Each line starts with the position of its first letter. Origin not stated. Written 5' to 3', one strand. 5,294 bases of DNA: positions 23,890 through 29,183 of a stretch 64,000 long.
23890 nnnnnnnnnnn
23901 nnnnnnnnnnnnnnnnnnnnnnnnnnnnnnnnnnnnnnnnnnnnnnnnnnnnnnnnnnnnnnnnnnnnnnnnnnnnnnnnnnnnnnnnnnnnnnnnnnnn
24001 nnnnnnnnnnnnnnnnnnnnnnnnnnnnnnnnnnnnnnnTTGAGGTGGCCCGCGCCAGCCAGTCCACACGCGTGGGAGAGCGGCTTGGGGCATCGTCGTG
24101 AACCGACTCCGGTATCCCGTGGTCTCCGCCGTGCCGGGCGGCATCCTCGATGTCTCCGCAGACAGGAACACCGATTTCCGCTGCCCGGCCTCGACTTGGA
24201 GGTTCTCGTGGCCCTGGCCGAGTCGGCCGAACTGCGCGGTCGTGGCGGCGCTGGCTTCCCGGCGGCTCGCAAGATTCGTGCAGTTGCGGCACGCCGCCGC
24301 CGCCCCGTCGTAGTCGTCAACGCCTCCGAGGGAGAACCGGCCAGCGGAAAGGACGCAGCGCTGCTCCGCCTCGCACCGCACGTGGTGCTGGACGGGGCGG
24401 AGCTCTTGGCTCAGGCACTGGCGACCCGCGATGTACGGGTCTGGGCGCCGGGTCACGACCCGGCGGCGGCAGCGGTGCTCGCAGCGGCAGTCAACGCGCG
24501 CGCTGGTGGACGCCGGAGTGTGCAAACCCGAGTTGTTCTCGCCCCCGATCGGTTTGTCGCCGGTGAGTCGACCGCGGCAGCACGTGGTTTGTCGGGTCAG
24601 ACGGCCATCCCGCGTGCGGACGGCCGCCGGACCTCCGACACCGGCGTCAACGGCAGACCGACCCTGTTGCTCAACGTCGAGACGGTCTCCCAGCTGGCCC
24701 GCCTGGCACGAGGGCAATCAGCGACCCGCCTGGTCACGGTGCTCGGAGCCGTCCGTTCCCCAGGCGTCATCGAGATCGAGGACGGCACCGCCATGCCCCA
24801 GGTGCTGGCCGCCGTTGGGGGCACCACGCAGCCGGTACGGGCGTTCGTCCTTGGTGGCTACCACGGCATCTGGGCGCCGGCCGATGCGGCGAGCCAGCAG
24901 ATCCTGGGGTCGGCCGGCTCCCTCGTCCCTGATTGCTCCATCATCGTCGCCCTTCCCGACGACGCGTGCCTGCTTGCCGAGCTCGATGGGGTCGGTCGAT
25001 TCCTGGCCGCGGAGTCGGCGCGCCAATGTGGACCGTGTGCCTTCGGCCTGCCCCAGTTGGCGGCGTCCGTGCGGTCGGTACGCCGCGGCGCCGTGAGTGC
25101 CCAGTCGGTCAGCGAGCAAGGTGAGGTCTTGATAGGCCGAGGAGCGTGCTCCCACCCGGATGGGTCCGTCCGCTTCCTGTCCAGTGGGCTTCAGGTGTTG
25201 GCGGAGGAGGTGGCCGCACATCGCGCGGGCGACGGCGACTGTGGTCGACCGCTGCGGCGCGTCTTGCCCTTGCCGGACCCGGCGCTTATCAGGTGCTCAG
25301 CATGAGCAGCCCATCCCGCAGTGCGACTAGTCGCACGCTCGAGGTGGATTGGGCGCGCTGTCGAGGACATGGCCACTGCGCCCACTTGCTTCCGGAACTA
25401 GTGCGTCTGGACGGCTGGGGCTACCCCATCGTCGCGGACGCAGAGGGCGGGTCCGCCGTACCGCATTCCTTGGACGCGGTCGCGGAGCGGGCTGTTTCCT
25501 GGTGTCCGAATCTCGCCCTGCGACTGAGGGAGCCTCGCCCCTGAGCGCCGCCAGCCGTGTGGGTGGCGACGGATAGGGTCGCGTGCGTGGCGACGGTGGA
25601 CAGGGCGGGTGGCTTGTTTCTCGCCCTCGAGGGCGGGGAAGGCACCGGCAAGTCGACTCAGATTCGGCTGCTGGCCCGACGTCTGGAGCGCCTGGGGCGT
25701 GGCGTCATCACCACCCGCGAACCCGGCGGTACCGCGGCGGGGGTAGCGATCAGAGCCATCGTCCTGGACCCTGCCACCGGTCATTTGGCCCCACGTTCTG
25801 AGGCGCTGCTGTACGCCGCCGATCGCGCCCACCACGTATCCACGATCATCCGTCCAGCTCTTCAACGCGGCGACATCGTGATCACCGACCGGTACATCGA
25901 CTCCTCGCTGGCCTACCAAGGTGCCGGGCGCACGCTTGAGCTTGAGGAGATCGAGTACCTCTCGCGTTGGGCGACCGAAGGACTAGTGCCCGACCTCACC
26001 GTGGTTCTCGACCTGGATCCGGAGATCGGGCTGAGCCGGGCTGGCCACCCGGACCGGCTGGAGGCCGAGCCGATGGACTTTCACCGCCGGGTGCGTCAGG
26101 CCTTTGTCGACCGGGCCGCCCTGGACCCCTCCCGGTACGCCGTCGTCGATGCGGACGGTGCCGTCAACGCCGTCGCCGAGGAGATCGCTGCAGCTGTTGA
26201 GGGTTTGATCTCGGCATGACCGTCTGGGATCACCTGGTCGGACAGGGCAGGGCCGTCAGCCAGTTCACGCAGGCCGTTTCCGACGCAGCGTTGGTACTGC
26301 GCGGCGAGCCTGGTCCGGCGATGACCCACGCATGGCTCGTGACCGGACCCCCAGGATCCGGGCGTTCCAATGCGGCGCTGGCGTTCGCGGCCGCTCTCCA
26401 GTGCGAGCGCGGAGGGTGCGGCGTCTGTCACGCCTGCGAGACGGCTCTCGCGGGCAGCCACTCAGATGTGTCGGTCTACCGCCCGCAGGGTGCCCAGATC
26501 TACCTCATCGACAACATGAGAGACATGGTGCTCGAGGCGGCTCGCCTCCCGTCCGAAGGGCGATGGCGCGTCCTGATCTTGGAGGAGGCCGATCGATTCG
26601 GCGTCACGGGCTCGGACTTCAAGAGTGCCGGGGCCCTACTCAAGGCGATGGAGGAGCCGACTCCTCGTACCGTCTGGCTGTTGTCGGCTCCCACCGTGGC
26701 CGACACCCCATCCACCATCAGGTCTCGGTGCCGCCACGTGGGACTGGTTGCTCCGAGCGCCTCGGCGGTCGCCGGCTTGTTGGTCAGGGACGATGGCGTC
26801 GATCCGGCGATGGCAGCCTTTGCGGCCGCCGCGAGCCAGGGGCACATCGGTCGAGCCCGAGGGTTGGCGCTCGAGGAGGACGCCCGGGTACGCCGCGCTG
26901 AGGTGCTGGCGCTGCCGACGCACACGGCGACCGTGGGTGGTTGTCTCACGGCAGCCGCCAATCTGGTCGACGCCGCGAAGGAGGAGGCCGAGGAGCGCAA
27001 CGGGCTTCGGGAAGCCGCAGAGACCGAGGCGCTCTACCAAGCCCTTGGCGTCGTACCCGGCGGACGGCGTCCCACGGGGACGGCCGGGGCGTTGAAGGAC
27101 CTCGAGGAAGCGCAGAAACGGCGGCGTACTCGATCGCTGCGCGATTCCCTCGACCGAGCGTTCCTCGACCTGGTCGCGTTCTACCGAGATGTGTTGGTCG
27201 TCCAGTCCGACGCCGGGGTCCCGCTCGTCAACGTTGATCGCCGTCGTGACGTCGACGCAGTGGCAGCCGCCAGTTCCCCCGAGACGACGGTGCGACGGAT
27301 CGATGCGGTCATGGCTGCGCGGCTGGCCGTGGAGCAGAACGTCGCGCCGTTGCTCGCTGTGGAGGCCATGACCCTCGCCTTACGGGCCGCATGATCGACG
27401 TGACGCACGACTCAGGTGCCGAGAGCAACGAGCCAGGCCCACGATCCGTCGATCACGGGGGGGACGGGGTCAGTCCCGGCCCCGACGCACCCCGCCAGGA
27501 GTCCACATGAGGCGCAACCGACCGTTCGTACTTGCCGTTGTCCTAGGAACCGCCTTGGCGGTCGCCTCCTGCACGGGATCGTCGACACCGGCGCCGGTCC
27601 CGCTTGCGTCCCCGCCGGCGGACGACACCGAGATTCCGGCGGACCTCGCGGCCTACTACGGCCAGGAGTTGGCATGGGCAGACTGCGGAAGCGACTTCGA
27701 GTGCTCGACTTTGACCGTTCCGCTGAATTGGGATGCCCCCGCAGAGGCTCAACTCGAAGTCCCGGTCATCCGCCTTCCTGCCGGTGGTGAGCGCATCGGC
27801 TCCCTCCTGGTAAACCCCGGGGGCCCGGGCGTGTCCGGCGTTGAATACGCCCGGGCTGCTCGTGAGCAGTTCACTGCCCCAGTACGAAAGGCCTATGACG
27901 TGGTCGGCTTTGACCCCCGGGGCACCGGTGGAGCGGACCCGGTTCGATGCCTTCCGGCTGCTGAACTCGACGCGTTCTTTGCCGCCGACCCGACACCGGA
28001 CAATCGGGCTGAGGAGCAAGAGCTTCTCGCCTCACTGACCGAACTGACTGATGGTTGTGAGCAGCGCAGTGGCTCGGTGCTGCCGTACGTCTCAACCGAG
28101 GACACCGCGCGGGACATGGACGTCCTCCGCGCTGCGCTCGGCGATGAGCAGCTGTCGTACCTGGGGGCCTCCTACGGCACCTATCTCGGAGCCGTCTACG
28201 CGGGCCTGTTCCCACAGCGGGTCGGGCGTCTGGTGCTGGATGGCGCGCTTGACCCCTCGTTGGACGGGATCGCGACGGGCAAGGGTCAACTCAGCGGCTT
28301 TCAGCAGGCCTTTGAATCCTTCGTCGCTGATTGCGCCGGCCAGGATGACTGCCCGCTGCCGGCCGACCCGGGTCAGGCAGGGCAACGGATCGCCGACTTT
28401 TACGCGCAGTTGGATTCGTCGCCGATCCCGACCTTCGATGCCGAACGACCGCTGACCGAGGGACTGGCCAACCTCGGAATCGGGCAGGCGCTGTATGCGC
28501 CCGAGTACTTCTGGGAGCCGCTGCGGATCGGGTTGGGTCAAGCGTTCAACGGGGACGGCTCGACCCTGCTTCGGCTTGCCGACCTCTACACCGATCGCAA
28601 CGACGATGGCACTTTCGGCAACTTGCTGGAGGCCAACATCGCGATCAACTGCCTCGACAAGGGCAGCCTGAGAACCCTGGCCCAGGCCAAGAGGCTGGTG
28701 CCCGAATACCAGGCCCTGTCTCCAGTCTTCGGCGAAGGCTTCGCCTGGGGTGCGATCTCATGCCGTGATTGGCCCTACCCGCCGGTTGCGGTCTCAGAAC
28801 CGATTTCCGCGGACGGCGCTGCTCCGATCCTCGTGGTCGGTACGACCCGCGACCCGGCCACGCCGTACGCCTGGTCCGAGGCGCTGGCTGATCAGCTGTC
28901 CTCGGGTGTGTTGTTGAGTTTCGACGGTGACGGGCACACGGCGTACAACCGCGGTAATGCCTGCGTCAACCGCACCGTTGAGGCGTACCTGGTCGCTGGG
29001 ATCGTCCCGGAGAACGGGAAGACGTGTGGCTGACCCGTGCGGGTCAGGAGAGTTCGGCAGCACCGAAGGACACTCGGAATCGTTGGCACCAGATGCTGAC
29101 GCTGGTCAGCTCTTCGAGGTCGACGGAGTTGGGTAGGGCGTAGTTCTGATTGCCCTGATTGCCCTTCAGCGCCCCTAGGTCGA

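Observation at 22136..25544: Translationally coupled ApbE - haem membrane protein - NuoF-like flavoprotein - ferredoxin module: candidate transmembrane flavinylation-linked electron conduit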

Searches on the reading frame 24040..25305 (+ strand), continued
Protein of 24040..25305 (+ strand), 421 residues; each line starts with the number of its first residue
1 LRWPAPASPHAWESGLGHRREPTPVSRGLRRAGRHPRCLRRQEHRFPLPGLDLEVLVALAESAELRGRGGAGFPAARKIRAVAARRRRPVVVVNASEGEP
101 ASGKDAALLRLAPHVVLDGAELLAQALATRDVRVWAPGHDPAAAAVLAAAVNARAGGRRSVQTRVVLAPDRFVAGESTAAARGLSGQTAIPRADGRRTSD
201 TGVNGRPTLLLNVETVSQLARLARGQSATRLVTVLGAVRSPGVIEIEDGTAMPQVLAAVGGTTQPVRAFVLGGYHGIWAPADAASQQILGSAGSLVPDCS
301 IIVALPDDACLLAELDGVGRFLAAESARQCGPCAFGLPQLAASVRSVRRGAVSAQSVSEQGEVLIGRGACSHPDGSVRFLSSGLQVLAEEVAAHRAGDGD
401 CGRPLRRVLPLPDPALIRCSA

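Call 59: find_related_loci(query=A2, collection=metagenome_contigs, flank=4000)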
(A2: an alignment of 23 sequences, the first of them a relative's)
Query A2 (408 aa) in metagenome_contigs; peptide patterns used: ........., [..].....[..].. (x = any residue, [..] = any of these).
600 stretches matched a pattern (row limit reached: there are more); 565 encode a relative of the query (tblastn E <= 1e-3); the best 80 are kept; 80 distinct loci.
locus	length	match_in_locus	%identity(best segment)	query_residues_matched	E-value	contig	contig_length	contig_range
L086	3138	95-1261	42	22-396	5e-69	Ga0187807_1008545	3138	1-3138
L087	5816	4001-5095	45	23-391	1e-68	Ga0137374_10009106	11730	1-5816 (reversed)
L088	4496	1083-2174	45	33-382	1e-68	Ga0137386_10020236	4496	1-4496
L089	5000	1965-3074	41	23-377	6e-68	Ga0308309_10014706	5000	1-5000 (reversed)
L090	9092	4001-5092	40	33-376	1e-62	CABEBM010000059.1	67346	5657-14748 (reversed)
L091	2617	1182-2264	43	21-373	2e-62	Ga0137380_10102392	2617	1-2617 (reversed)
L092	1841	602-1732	42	31-390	2e-64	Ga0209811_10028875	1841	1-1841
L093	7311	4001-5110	42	33-391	6e-62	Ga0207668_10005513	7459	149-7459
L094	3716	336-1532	36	22-405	3e-61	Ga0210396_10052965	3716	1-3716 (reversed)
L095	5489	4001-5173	41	21-392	4e-61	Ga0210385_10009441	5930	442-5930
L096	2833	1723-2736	41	38-373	1e-60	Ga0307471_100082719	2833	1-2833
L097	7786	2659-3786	39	21-381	3e-60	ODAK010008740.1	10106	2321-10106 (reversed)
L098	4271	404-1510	41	12-373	1e-59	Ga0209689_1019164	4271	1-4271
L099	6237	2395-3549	42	21-391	2e-59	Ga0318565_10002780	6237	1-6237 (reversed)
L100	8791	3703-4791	41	26-378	1e-58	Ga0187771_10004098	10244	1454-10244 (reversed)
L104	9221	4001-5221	39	23-408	7e-57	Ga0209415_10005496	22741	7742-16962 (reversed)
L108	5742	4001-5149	41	31-397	3e-55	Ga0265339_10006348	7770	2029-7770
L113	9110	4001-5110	38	19-373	1e-52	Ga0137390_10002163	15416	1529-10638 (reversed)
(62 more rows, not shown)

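Call 71: search_protein_families(library=pfam, proteins=[L104:1475-1885:+, L108:1511-1873:+, L006:8072-8473:+, L021:7655-8098:+, L027:5314-5808:+, L030:6842-7279:+, L113:3039-3344:+], max_evalue=0.1)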
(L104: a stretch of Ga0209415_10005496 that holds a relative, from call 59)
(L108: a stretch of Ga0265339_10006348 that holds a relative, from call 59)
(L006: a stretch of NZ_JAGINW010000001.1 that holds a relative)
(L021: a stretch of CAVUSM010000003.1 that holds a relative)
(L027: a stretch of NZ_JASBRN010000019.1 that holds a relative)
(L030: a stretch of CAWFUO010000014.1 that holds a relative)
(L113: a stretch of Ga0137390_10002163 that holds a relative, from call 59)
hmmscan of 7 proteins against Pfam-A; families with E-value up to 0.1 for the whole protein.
L104:1475-1885:+ (137 aa): 0 families

L108:1511-1873:+ (121 aa): 0 families

L006:8072-8473:+ (134 aa): 0 families

L021:7655-8098:+ (148 aa): 0 families

L027:5314-5808:+ (165 aa): 1 family
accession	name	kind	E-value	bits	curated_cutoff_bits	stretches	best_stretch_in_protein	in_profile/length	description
PF06037.17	DUF922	-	0.0097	16.4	27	1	59-107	72-120/153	Bacterial protein of unknown function (DUF922)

L030:6842-7279:+ (146 aa): 0 families

L113:3039-3344:+ (102 aa): 1 family
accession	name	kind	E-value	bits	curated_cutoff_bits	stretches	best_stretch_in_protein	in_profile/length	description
PF02278.25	Lyase_8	-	0.042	13.8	27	1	37-98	61-112/254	Polysaccharide lyase family 8, super-sandwich domain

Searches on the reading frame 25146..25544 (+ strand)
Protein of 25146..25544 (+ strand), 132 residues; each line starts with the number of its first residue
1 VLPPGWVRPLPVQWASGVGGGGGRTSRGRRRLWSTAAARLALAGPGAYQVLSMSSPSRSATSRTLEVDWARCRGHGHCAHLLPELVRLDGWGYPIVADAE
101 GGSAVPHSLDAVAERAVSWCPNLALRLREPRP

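Call 3: search_protein_families(library=pfam, proteins=[window:25146-25544:+], max_evalue=0.01)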
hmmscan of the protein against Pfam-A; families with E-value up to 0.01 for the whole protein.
window:25146-25544:+ (132 aa): 1 family
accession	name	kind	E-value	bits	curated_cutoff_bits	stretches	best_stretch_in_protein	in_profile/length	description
PF13459.11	Fer4_15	-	5.6e-12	46.6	22.4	1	66-126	2-65/66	4Fe-4S single cluster domain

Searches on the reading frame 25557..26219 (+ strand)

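Call 3: search_protein_families(library=pfam, proteins=[window:25557-26219:+], max_evalue=0.01)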
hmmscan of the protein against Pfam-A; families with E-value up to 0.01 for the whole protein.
window:25557-26219:+ (220 aa): 5 families
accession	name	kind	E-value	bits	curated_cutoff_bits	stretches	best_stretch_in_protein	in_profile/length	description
PF02223.23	Thymidylate_kin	-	7.8e-45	153.3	27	1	24-210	1-185/185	Thymidylate kinase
PF13521.12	AAA_28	-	3.7e-06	27.7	27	1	23-185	3-148/164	AAA domain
PF13191.12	AAA_16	-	0.00062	20.7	32.6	1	14-198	19-139/167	AAA ATPase domain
PF13401.12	AAA_22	-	0.00088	20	27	1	19-70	5-56/130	AAA domain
PF13604.12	AAA_30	-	0.0056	16.9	27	0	17-61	16-59/191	AAA domain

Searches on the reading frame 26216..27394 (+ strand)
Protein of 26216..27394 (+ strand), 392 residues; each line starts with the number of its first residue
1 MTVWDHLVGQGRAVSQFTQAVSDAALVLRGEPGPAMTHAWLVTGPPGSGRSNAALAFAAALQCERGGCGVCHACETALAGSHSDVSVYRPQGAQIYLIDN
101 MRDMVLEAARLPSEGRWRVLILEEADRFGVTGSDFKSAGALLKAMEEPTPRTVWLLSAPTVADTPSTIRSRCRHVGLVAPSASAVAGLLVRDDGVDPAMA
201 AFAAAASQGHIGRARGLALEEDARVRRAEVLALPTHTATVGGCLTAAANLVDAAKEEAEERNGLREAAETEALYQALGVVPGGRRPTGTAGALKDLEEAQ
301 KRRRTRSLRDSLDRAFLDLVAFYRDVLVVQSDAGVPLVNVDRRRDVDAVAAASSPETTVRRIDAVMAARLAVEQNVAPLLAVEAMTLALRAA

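Call 74: search_protein_families(library=pfam, proteins=[window:26216-27394:+], max_evalue=0.00001)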
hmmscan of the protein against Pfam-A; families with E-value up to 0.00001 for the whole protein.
window:26216-27394:+ (392 aa): 1 family
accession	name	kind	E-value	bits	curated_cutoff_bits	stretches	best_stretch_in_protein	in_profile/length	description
PF13177.12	DNA_pol3_delta2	-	4.3e-27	95.5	27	1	36-177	18-157/161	DNA polymerase III, delta subunit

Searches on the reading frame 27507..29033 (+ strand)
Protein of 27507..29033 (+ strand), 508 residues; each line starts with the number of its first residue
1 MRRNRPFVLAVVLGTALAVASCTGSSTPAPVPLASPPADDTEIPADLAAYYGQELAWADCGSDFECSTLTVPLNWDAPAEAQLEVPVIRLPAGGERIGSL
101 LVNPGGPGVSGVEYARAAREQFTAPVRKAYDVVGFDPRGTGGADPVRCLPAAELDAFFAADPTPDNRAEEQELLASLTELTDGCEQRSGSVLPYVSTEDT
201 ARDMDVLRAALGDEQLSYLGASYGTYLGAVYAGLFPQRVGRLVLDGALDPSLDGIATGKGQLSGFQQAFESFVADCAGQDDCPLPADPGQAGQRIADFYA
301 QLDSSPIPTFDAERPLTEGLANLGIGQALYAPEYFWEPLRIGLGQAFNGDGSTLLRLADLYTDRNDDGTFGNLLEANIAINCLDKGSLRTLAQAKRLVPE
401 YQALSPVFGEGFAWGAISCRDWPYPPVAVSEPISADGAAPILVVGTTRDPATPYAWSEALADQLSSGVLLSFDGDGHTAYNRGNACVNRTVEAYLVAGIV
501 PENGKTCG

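Call 74: search_protein_families(library=pfam, proteins=[window:27507-29033:+], max_evalue=0.00001)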
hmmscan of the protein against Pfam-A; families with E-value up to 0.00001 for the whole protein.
window:27507-29033:+ (508 aa): 2 families
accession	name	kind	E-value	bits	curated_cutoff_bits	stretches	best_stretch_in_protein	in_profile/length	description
PF08386.16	Abhydrolase_4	-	3.6e-30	104.6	21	1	405-507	1-103/103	TAP-like protein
PF00561.26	Abhydrolase_1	-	5.3e-24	85.6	25.8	1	100-479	3-240/245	alpha/beta hydrolase fold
